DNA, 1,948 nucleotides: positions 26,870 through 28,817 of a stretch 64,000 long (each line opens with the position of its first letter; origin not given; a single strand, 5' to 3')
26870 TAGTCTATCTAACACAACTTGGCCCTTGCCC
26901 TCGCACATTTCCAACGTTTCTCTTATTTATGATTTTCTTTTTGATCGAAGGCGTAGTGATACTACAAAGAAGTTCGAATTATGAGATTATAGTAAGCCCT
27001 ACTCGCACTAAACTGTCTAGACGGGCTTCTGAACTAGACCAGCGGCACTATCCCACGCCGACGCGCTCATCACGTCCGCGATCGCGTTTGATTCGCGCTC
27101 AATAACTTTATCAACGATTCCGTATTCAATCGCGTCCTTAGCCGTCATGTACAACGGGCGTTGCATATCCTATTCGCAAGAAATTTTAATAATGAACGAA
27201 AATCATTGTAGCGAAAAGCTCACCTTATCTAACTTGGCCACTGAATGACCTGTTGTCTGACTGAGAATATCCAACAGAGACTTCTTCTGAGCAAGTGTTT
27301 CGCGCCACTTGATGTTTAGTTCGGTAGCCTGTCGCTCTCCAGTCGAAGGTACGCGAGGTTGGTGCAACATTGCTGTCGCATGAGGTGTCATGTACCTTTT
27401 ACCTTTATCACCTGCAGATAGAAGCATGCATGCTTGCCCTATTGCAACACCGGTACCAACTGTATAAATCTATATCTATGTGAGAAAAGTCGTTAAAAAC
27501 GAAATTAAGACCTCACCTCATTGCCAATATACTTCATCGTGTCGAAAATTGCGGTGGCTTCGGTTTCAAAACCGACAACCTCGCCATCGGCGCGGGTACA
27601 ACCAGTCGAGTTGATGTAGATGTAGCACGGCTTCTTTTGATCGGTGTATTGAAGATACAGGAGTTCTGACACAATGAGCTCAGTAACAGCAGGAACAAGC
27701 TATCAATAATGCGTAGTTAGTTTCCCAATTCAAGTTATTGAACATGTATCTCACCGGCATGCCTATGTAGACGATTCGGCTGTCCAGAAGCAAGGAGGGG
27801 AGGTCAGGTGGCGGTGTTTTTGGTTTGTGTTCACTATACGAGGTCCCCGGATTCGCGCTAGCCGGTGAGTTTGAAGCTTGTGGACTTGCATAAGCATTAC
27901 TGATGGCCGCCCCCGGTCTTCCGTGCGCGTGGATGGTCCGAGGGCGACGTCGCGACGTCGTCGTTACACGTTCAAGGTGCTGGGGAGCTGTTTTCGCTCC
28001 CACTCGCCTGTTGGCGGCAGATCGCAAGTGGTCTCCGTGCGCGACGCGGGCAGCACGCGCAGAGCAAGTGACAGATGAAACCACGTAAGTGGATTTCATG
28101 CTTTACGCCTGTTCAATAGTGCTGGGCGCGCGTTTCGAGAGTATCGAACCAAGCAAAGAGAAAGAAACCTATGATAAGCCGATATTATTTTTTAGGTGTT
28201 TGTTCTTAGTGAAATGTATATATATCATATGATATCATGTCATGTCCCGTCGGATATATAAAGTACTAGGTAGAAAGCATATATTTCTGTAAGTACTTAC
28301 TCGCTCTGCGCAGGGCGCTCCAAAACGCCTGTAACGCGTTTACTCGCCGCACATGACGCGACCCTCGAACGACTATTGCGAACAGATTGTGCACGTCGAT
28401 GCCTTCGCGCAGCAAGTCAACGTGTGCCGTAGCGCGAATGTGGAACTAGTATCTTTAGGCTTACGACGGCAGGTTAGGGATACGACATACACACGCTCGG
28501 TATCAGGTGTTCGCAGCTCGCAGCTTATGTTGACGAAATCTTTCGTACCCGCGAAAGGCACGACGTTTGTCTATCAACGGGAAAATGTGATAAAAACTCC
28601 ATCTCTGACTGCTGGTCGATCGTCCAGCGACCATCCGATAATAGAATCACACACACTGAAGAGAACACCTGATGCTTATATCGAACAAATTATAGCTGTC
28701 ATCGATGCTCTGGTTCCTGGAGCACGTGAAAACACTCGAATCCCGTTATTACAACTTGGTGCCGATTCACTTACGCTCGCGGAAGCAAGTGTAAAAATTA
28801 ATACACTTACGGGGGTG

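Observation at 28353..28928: Orphan phosphopantetheine carrier protein (PCP/ACP-like) ORF with a long N-terminal extension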

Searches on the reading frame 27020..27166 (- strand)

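Call 77: search_protein_families(library=pfam, proteins=[window:27020-27166:-], max_evalue=0.01)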
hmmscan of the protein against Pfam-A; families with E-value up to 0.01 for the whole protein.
window:27020-27166:- (49 aa): 1 family
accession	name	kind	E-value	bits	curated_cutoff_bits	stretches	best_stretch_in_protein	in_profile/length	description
PF00574.28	CLP_protease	-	8.8e-05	22.9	20.2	1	1-24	158-181/182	Clp protease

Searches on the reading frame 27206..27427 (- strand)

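Call 77: search_protein_families(library=pfam, proteins=[window:27206-27427:-], max_evalue=0.01)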
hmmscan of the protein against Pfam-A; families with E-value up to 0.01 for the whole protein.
window:27206-27427:- (74 aa): 1 family
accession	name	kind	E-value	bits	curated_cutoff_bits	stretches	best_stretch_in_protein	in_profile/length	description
PF00574.28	CLP_protease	-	2.6e-13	50.7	20.2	1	1-68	91-156/182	Clp protease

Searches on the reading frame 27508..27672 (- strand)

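Call 77: search_protein_families(library=pfam, proteins=[window:27508-27672:-], max_evalue=0.01)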
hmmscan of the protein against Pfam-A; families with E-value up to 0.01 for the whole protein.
window:27508-27672:- (55 aa): 1 family
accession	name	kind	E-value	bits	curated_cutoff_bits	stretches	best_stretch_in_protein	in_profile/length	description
PF00574.28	CLP_protease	-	1.9e-06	28.4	20.2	1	2-53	35-77/182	Clp protease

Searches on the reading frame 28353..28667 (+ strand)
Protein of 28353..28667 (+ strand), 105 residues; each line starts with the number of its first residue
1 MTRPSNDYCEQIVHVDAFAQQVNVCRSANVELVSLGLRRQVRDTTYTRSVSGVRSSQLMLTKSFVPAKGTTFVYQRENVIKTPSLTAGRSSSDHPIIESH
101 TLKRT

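Call 77: search_protein_families(library=pfam, proteins=[window:28353-28667:+], max_evalue=0.01)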
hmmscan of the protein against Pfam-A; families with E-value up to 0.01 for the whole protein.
window:28353-28667:+ (105 aa): 0 families
